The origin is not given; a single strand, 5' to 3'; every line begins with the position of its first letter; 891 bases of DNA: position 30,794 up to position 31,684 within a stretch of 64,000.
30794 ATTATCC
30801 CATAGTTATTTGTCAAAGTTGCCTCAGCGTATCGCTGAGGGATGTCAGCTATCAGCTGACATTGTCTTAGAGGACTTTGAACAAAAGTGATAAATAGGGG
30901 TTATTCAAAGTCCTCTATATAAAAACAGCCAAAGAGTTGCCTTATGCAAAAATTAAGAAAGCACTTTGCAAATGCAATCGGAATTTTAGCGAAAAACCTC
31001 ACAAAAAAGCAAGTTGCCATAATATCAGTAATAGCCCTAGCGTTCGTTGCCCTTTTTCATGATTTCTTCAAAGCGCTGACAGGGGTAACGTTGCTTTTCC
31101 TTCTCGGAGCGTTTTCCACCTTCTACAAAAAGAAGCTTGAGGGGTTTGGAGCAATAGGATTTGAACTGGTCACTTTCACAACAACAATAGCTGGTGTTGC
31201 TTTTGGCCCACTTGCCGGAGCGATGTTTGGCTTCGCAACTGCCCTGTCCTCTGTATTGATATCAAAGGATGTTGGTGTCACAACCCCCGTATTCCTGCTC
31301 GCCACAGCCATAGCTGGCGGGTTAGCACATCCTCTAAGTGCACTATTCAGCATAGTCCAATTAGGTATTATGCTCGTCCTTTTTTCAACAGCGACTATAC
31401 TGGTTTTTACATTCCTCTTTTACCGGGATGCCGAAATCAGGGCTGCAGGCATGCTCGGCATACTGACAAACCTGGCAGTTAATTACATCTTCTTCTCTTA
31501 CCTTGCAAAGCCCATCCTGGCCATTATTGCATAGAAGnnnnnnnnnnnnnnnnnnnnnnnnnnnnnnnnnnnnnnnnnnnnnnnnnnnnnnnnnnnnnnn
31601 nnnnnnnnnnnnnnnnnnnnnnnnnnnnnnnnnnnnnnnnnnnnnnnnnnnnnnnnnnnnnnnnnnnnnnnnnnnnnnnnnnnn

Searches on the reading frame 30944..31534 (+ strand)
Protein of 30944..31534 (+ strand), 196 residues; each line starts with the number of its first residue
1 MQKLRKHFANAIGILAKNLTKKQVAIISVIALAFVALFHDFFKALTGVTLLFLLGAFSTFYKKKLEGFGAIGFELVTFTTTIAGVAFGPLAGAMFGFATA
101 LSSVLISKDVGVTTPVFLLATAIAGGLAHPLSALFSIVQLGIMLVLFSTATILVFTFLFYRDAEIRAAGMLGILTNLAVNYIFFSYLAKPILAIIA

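Call 18: find_encoding_contigs(protein=window:30944-31534:+, flank=4000, max_places=10)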
Protein window:30944-31534:+ (196 aa): 5 contigs read that carry it; 4 places shown.
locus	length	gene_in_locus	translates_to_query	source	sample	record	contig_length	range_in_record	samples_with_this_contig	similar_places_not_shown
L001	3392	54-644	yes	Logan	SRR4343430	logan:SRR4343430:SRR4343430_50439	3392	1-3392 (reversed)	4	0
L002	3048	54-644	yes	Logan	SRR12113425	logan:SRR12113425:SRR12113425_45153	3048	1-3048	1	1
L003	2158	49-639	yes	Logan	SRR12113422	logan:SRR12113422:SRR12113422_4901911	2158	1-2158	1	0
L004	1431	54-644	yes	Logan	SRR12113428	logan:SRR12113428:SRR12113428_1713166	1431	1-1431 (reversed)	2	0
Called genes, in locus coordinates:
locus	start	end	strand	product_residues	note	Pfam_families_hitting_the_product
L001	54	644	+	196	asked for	-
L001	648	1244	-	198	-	-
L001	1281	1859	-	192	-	-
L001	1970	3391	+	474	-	?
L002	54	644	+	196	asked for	-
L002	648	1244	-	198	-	-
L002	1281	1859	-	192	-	-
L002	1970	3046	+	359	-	?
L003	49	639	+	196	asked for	-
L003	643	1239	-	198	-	-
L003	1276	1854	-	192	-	-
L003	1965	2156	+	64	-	?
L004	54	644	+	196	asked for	-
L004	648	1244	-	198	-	-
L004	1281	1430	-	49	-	?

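Call 71: find_homologous_proteins(query=window:30944-31531:+, max_evalue=1e-20)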
Query window:30944-31531:+ (196 aa): 12 proteins with E <= 1e-20 among 1668 candidates.
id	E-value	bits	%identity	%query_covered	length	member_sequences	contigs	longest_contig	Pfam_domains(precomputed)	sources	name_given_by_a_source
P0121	2.0e-110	385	100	100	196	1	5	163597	-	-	-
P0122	7.1e-92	324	86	100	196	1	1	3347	-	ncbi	-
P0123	1.7e-90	320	84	100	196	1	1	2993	-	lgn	-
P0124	1.0e-82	295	78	100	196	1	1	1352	-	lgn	-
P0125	2.0e-71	258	68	100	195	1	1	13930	-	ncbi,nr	ncbi:hypothetical protein HYU18_04800 [Candidatus Woesearchaeota archaeon]|nr:hypothetical protein [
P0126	1.6e-55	206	60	89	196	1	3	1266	-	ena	-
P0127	1.3e-51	193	84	62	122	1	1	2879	-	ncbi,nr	ncbi:hypothetical protein HYU20_03640, partial [Candidatus Woesearchaeota archaeon]|nr:hypothetical 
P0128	1.5e-48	183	56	91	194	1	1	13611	-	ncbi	-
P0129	1.2e-42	164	79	57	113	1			-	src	-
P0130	6.0e-41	159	49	91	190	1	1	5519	-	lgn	-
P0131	1.3e-38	151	43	98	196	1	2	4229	-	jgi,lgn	jgi:hypothetical protein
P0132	5.1e-21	94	44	68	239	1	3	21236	-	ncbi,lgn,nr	ncbi:hypothetical protein HYU18_04425 [Candidatus Woesearchaeota archaeon]|nr:hypothetical protein [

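Call 72: find_encoding_contigs(protein=P0122, flank=3000, max_places=3)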
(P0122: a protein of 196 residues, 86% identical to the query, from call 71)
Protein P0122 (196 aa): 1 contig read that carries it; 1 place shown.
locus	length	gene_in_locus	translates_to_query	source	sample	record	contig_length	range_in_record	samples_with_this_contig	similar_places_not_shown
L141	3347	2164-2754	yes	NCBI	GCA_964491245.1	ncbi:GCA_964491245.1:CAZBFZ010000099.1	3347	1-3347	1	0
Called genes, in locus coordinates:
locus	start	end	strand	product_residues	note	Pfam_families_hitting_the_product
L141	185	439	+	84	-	-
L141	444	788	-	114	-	PF01981:PTH2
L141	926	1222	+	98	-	PF01918:Alba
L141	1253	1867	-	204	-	-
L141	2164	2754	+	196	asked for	-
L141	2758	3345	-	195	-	?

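Call 73: find_encoding_contigs(protein=P0125, flank=3000, max_places=3)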
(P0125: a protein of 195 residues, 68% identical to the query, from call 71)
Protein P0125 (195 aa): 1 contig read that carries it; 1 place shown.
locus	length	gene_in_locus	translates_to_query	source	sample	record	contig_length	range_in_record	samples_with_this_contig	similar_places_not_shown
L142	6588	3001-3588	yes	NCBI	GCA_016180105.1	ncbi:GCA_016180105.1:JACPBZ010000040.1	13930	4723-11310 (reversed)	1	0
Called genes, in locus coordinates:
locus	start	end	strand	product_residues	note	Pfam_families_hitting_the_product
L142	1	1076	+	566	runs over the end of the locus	PF00271:Helicase_C, PF20470:HTH_61 (weak), PF21280:Helicase_dom4_arc, PF14520:HHH_5 (faint)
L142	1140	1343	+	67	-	-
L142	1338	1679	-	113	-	PF01981:PTH2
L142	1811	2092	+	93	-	PF01918:Alba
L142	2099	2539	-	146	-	-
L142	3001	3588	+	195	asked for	-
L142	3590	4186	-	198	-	-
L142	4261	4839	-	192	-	-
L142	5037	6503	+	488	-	PF00587:tRNA-synt_2b, PF03129:HGTP_anticodon, PF09180:ProRS-C_1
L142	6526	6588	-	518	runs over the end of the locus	-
